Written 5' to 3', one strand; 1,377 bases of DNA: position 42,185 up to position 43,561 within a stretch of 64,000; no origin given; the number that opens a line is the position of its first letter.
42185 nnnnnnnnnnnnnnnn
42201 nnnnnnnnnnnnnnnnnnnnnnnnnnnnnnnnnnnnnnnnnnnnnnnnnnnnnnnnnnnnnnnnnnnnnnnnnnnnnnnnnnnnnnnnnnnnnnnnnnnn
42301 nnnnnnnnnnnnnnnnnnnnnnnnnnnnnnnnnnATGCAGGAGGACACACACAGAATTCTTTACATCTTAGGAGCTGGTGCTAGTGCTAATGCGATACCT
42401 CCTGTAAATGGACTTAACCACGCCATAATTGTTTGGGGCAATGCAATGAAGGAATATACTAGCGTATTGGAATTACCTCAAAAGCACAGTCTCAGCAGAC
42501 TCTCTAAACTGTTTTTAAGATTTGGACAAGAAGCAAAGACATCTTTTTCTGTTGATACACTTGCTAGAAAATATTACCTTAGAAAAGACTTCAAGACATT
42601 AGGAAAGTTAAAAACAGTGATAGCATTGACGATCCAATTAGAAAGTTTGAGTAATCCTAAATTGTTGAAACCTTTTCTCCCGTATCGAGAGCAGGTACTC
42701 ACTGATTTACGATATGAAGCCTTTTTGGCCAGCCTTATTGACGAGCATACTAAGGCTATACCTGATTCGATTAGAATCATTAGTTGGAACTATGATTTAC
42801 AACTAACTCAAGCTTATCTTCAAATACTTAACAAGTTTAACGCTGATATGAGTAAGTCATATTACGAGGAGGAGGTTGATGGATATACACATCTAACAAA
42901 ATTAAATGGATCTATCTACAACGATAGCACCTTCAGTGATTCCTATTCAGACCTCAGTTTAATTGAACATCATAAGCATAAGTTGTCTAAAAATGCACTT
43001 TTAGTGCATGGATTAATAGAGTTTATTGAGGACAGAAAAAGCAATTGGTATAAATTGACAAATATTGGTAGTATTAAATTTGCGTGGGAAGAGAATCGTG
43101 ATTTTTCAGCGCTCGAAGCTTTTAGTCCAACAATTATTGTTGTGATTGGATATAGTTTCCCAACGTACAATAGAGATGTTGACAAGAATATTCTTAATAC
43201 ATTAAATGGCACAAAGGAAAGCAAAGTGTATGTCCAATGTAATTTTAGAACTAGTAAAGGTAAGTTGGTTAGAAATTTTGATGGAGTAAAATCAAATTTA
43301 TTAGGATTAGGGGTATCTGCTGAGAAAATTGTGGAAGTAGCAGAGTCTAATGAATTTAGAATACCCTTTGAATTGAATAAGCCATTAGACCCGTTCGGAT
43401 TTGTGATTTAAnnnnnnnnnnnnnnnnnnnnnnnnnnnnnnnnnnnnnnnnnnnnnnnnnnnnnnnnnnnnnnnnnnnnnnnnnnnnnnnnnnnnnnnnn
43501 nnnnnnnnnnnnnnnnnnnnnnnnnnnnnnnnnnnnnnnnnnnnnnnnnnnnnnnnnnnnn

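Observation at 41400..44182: Low-GC two-gene cassette with a SIR2-like protein, flanked by short interspersed repeats and followed by a ParE/RelE TA pair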

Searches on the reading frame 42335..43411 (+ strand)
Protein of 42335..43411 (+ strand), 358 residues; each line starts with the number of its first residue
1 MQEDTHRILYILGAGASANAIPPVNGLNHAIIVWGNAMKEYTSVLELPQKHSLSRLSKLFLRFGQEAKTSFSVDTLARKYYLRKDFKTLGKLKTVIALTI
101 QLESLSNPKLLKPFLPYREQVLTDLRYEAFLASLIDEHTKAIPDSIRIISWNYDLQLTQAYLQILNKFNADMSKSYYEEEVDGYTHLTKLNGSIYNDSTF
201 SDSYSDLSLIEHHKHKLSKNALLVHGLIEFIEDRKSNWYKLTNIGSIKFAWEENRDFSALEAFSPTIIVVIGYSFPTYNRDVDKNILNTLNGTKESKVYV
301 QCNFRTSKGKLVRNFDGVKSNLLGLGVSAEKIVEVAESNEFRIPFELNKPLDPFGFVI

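Call 5: search_protein_families(library=pfam, proteins=[window:42335-43411:+], max_evalue=1)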
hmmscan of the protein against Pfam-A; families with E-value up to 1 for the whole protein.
window:42335-43411:+ (358 aa): 1 family
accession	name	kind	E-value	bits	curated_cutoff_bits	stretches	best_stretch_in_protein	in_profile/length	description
PF23556.1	TPR_Vps41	-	0.045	13.4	27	1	103-171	42-109/333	Vps41 TPR-like region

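Call 6: search_protein_families(library=padloc, proteins=[window:42335-43411:+], max_evalue=1)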
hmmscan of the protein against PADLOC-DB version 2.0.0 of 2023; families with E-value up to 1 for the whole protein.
window:42335-43411:+ (358 aa): 1 family
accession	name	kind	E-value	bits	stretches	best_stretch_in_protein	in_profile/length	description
PDLC00134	GajB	-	0.0031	14.6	1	124-198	95-164/431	UrvD helicase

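Call 7: search_protein_families(library=ncbifam, proteins=[window:42335-43411:+], max_evalue=1)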
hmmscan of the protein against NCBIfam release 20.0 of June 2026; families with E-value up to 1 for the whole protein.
window:42335-43411:+ (358 aa): 0 families

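Call 8: search_solved_structures(query=window:42335-43411:+, max_evalue=10, show_alignments=2)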
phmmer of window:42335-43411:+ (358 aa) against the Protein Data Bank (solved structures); distinct sequences matched with E-value up to 10: 8.
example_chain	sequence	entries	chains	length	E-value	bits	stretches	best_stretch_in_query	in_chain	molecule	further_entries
1kip_B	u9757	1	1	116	0.41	12.7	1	11-83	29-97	MONOCLONAL ANTIBODY D1.3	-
7o30_H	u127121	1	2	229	0.51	12.3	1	13-86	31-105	anti-PAS Fab 1.1 chimeric heavy chain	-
7wui_R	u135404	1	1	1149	0.53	12.3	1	242-318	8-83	Adhesion G-protein coupled receptor G2,mCherry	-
1dl7_H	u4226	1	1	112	0.67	11.9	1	12-87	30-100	PROTEIN (ANTIBODY M3C65 (HEAVY CHAIN))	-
8uty_K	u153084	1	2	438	0.93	11.5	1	52-128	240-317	Kinesin-like protein KIF1A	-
1mzk_A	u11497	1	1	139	1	11.3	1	318-354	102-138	KINASE ASSOCIATED PROTEIN PHOSPHATASE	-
1kiq_B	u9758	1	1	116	1.4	10.9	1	12-87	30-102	MONOCLONAL ANTIBODY D1.3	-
6bdz_H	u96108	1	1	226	2.1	10.3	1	13-85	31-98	11G2 Fab Heavy Chain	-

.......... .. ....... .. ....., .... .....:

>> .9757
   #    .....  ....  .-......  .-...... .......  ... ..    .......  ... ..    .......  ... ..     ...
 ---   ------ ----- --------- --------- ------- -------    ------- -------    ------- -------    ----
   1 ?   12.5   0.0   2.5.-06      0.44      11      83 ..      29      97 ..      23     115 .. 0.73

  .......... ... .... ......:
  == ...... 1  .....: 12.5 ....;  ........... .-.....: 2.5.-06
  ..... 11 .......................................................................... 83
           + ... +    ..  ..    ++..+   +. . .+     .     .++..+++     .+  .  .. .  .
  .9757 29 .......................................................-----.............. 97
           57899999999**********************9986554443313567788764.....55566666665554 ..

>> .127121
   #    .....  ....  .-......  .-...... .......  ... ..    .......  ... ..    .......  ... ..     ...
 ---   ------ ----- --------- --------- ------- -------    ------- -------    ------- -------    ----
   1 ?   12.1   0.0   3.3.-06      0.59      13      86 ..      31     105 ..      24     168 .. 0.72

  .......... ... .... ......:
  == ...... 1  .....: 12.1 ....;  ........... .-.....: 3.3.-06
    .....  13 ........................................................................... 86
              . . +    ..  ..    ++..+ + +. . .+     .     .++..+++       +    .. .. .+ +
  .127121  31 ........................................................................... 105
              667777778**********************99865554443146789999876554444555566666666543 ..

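Call 9: find_homologous_proteins(query=window:42335-43411:+, max_evalue=0.001)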
Query window:42335-43411:+ (358 aa): 217 proteins with E <= 0.001 among 3130 candidates; the best 120 are listed.
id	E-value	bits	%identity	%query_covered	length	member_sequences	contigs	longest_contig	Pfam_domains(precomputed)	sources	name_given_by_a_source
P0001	3.4e-218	741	96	100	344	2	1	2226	-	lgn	-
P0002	1.1e-153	529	71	100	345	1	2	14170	-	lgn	-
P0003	3.7e-48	182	35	97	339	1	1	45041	-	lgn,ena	-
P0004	1.4e-42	164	35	97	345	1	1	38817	-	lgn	-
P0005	1.1e-41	161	35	97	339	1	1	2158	-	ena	-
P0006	2.1e-26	111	31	82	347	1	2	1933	-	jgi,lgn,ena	-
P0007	4.2e-24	103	31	97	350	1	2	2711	-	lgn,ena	-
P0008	4.6e-22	96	27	95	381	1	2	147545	-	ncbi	ncbi:MAG: hypothetical protein U0T77_03690 [Chitinophagales bacterium]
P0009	4.5e-21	93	30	94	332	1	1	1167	-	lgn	-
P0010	5.5e-21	93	27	97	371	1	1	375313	-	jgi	jgi:hypothetical protein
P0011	1.0e-20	92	30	96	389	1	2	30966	-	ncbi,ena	-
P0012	1.6e-20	91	28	96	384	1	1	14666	-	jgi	jgi:hypothetical protein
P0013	3.3e-20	90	30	82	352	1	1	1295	-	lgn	-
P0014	4.9e-20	90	28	98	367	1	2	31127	-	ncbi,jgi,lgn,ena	jgi:hypothetical protein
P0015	5.2e-20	90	31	95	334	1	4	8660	PF13289.13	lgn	-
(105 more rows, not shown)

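Call 11: search_protein_families(library=pfam, alignment_id=A1, max_evalue=0.1)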
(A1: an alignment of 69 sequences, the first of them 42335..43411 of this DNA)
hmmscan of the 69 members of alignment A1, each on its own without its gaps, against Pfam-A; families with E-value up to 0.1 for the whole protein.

A. member 1, window:42335-43411:+ (358 aa): 1 family
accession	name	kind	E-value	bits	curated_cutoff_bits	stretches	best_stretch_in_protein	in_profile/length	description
PF23556.1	TPR_Vps41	-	0.045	13.4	27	0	103-171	42-109/333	Vps41 TPR-like region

B. families by the number of members that match (of 69 scanned): 29 families (the first 25 are shown)
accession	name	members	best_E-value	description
PF13289.12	SIR2_2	21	1.4e-05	SIR2-like domain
PF00205.28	TPP_enzyme_M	3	0.0027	Thiamine pyrophosphate enzyme, central domain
PF22374.1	Clospo_01618-like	3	0.003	Clospo_01618-like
PF08855.15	DUF1825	2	0.0028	Domain of unknown function (DUF1825)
PF09989.15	DUF2229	1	0.0055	CoA enzyme activase uncharacterised domain (DUF2229)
PF23854.1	DUF7217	1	0.008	Domain of unknown function (DUF7217)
PF14253.11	AbiH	1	0.0082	Bacteriophage abortive infection AbiH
PF03759.18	PRONE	1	0.01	PRONE (Plant-specific Rop nucleotide exchanger)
PF22809.1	DUF7014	1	0.01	Domain of unknown function (DUF7014)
PF04914.18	DltD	1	0.019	DltD protein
PF22932.2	Ubiq_DUF_assoc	1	0.024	DUF569 associated ubiquitin-like domain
PF24538.1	DUF7599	1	0.032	Domain of unknown function (DUF7599)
PF22320.2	Zona_CL1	1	0.039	Zonadhesin, first cohesin-like domain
PF23322.1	PPIase_AIP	1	0.042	AH receptor-interacting protein, N-terminal FKBP-type PPIase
PF25710.1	CrAss_Ring_3_4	1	0.044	Phage tail ring protein 3/4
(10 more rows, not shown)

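Call 12: search_solved_structures(query=A1, max_evalue=10, show_alignments=3)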
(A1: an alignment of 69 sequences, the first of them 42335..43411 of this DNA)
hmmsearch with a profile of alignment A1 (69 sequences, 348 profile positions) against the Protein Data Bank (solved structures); distinct sequences matched with E-value up to 10: 9.
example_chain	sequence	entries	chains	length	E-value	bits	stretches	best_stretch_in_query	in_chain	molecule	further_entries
8w9l_A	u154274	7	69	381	0.35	13.4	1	138-212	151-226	SIR2-like domain-containing protein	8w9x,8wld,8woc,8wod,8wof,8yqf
6so5_C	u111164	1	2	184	0.43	13.1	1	42-105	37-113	Tail-anchored protein insertion receptor WRB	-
9vh1_F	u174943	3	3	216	0.51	12.9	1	186-257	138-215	Retron Ec78 putative HNH endonuclease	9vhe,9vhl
2zdi_A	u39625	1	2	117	0.97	11.9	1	19-110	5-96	Prefoldin subunit beta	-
8cr2_C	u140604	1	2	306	1.1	11.7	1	42-105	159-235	Guided entry of tail-anchored proteins factor CAMLG,Guided entry of tail-anchored proteins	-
8cr1_C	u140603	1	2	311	1.1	11.7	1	42-105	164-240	Guided entry of tail-anchored proteins factor CAMLG,Guided entry of tail-anchored proteins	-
9nnb_J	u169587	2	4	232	1.1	11.7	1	186-257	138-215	Retron I-A effector PtuB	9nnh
2zqm_A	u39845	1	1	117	1.9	11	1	19-110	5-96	Prefoldin beta subunit 1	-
9kjx_F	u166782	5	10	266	1.9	10.9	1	186-257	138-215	TIGR02646 family protein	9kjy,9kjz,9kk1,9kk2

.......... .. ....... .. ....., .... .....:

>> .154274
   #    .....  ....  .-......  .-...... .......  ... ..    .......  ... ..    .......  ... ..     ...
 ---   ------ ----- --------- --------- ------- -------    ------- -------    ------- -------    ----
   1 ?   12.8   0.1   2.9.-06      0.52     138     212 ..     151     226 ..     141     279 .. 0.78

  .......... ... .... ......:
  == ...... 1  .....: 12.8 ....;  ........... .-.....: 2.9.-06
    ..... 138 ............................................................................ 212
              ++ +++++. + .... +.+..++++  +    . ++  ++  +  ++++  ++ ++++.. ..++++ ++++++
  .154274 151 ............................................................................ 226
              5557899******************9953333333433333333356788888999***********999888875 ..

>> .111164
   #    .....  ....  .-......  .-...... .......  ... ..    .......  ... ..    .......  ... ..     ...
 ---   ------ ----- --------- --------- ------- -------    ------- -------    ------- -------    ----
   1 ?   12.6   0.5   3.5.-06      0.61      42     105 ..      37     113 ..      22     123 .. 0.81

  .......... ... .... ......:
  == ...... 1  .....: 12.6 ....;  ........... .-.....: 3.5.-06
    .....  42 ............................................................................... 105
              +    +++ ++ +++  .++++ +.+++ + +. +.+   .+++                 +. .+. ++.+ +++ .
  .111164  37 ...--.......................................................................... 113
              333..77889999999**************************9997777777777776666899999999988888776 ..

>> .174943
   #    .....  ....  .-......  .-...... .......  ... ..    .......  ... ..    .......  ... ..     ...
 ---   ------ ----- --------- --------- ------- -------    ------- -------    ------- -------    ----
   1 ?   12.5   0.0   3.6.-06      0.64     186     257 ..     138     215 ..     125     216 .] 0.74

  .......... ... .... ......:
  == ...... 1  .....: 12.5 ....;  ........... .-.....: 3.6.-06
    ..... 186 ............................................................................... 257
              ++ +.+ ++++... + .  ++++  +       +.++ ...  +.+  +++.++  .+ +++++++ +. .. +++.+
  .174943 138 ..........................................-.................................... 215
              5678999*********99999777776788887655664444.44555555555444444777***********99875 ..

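Call 17: find_encoding_contigs(protein=P0002, flank=10000, max_places=4)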
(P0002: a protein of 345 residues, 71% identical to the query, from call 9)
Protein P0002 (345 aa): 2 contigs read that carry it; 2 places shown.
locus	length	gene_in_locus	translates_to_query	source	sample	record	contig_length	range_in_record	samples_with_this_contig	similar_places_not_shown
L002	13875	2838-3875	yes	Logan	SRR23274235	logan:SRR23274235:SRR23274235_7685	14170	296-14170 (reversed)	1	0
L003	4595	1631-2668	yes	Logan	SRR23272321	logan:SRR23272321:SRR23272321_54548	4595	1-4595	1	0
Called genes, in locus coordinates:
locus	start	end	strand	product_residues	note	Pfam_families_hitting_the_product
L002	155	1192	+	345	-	PF13793:Pribosyltran_N, PF00156:Pribosyltran, PF14572:Pribosyl_synth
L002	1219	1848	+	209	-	PF01386:Ribosomal_L25p, PF14693:Ribosomal_TL5_C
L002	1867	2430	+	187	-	PF01195:Pept_tRNA_hydro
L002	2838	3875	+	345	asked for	-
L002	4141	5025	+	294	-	-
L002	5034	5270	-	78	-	-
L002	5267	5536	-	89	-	-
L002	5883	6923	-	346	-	PF00528:BPD_transp_1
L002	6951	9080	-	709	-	PF17804:TSP_NTD, PF00595:PDZ, PF03572:Peptidase_S41, PF11818:DUF3340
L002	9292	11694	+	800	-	PF13620:CarboxypepD_reg, PF13715:CarbopepD_reg_2, PF07715:Plug, PF00593:TonB_dep_Rec_b-barrel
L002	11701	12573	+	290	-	PF14054:DUF4249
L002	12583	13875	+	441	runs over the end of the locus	PF00924:MS_channel_2nd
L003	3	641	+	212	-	?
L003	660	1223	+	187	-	PF01195:Pept_tRNA_hydro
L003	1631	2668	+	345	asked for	-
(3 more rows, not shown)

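Call 21: find_related_loci(query=A1, collection=genome_contigs, flank=8000)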
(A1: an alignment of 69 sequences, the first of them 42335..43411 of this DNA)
Query A1 (358 aa) in genome_contigs; peptide patterns used: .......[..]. (x = any residue, [..] = any of these).
409 stretches matched a pattern; 363 encode a relative of the query (tblastn E <= 1e-3); the best 80 are kept; 80 distinct loci.
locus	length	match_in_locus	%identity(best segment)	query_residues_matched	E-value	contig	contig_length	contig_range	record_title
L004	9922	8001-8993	35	7-347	6e-52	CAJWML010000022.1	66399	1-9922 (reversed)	MAG TPA_asm: uncultured Cryomorphaceae bacterium isolate ERR599112_bin.9_MetaBAT_v2.12.1_MAG genome assembly, contig: NO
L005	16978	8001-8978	32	7-347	2e-43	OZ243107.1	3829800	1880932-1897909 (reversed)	MAG: Owenweeksia sp. isolate 26eab29c-8eb0-4f4d-a16a-92e4b856c0c0 genome assembly, chromosome: 1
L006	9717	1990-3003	29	8-347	4e-31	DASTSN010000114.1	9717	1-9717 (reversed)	MAG TPA_asm: Chitinophagaceae bacterium isolate SMAG_U2281 k141_430984, whole genome shotgun sequence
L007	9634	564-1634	27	8-355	1e-29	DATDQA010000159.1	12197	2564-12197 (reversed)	MAG TPA_asm: Saprospiraceae bacterium isolate SMAG_U7935 k141_605909, whole genome shotgun sequence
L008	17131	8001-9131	27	7-347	5e-29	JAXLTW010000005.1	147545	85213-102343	MAG: Chitinophagales bacterium isolate STL-BAC14 C1.324.fa-5, whole genome shotgun sequence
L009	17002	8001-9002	28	7-344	3e-29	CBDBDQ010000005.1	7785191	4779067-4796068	MAG: Spirochaetia bacterium isolate f652f7ba-8847-4161-9e61-b7674eda2487 genome assembly, contig: contig_5, whole genome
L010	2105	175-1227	30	10-346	4e-29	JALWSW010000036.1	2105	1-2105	MAG: Campylobacterales bacterium isolate M2_metabat2_scaf2bin.112 M2_NODE_128257_length_2105_cov_2.029323, whole genome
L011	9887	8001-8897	29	7-302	1e-28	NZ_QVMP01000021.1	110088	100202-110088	Dysgonomonas sp. 520 scaffold21_size110088, whole genome shotgun sequence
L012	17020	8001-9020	28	6-347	3e-28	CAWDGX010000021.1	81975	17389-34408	MAG: uncultured Ignavibacteriaceae bacterium isolate MFD03804.bin.2.117 genome assembly, contig: contig_61317, whole gen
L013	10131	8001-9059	28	5-347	5e-28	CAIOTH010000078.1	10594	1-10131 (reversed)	MAG: uncultured Bacteroidetes bacterium isolate Umea3_bin-1751 genome assembly, contig: bin-1751:078/174, whole genome s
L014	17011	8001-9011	28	1-347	9e-28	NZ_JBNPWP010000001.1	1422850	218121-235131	Mucilaginibacter lappiensis strain ANJLi2 Ga0498884_01, whole genome shotgun sequence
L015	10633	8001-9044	27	8-347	2e-27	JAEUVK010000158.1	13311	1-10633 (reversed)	MAG: Chitinophagaceae bacterium isolate new MAG-379 k141_4516535, whole genome shotgun sequence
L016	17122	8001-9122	28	8-347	2e-27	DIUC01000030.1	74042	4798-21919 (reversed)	MAG TPA_asm: Saprospiraceae bacterium UBA6168 UBA6168_contig_33769, whole genome shotgun sequence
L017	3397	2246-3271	29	10-348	5e-27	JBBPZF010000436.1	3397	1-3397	MAG: Chitinophagales bacterium isolate bin.34 bin.34_S5Ck141_886665_length_3397_cov_6.0000, whole genome shotgun sequenc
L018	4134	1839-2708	31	8-302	7e-27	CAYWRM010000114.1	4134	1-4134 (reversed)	MAG TPA_asm: uncultured Lentimicrobiaceae bacterium isolate binchicken_co51_190 genome assembly, contig: NODE_11679_leng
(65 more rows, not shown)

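Call 22: predict_structure(alignment_id=A1)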
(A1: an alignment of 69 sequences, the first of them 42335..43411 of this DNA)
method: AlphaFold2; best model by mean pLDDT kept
length: 358 residues; sequences in the alignment: 69
mean_pLDDT: 83.7   pTM: 0.87
mean pLDDT of the five models: 83.7, 82.7, 82.0, 81.9, 81.7
residues with pLDDT >= 90: 173; 70-90: 120; 50-70: 55; < 50: 10
segments of 3 or more residues with pLDDT < 50: 117-119
pLDDT, mean of each block of 10 residues (from residue 1): 82 89 84 95 88 92 96 93 93 90 72 50 86 96 95 88 80 68 89 64 56 74 81 65 68 88 94 93 91 85 83 93 95 93 94 66
secondary structure, 60 per line:
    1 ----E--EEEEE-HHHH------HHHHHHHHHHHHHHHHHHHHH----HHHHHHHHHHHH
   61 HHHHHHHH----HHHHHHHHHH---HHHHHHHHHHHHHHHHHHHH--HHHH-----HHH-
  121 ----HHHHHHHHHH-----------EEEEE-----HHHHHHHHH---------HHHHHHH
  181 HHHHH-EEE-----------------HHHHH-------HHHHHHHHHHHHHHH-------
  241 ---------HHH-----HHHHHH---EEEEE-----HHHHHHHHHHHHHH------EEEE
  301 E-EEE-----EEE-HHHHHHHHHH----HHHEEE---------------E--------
elements in order: E8-12 H14-17 H24-44 H49-68 H73-82 H86-105 H108-111 H125-134 E146-150 H156-164 H174-185 E187-189 H207-211 H219-233 H258-263 E267-271 H277-290 E297-301 E303-305 E311-313 H315-324 E332-334

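Call 25: fold_search(model_id=the predicted structure, library=pdb)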
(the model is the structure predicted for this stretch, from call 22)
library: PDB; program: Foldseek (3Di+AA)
matches with E <= 10: 344; with E <= 0.001: 18
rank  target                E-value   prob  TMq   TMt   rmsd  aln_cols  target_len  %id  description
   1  8sub_J                4.8e-05  1.00  0.39  0.36  12.5       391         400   13  E. coli SIR2-HerA complex (dodecamer SIR2 pentamer HerA) (released 2023-12-27)
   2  8sub_B                5.4e-05  1.00  0.35  0.32  12.8       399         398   13  E. coli SIR2-HerA complex (dodecamer SIR2 pentamer HerA) (released 2023-12-27)
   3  8uae_B                6.2e-05  1.00  0.42  0.40  13.4       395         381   14  E. coli Sir2_HerA complex (12:6) with ATPgamaS (released 2023-12-27)
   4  8sub_A                7.2e-05  1.00  0.37  0.34  13.0       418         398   14  E. coli SIR2-HerA complex (dodecamer SIR2 pentamer HerA) (released 2023-12-27)
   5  8sub_F                8.4e-05  1.00  0.41  0.38  12.0       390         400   14  E. coli SIR2-HerA complex (dodecamer SIR2 pentamer HerA) (released 2023-12-27)
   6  8sub_D                1.3e-04  1.00  0.38  0.34  12.3       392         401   14  E. coli SIR2-HerA complex (dodecamer SIR2 pentamer HerA) (released 2023-12-27)
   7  8uae_F                1.4e-04  1.00  0.40  0.38  11.5       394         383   14  E. coli Sir2_HerA complex (12:6) with ATPgamaS (released 2023-12-27)
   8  8sub_E                1.5e-04  1.00  0.36  0.33  13.0       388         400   12  E. coli SIR2-HerA complex (dodecamer SIR2 pentamer HerA) (released 2023-12-27)
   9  8suw_B                1.5e-04  1.00  0.35  0.33  12.0       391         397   13  E. coli SIR2-HerA complex (dodecamer SIR2 bound 4 protomers of HerA) (released 2024-03-27)
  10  8sub_K                1.7e-04  1.00  0.35  0.32  12.7       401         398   14  E. coli SIR2-HerA complex (dodecamer SIR2 pentamer HerA) (released 2023-12-27)
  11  8su9_D                1.8e-04  1.00  0.39  0.36  11.8       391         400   14  E. coli SIR2-HerA complex (hexamer HerA bound with dodecamer Sir2) (released 2024-03-27)
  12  8suw_J                1.8e-04  1.00  0.38  0.35  12.7       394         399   13  E. coli SIR2-HerA complex (dodecamer SIR2 bound 4 protomers of HerA) (released 2024-03-27)
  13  8sub_I                2.0e-04  1.00  0.38  0.36  12.2       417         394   15  E. coli SIR2-HerA complex (dodecamer SIR2 pentamer HerA) (released 2023-12-27)
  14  8j4u_G                2.2e-04  1.00  0.42  0.39  14.1       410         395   15  Structure of HerA-Sir2 complex from Escherichia coli Nezha system (released 2024-01-03)
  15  8sub_G                5.7e-04  1.00  0.39  0.37  12.6       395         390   15  E. coli SIR2-HerA complex (dodecamer SIR2 pentamer HerA) (released 2023-12-27)
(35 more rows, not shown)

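Call 33: list_cluster_members(proteins=[P0121, window:42335-43411:+, window:43886-44182:+, window:43672-43911:+, window:38724-41351:+])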
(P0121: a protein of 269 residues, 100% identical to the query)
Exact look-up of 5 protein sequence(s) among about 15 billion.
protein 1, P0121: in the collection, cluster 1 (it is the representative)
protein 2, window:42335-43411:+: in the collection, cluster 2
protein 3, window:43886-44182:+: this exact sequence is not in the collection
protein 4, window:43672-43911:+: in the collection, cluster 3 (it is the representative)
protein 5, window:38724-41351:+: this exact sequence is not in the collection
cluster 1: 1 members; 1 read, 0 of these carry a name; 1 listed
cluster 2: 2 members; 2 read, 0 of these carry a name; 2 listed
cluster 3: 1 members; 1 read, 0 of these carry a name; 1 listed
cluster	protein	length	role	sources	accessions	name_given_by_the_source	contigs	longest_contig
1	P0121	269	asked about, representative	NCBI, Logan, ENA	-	-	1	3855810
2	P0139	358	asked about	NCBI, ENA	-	-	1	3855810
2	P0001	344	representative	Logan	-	-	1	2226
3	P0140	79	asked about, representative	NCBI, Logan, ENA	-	-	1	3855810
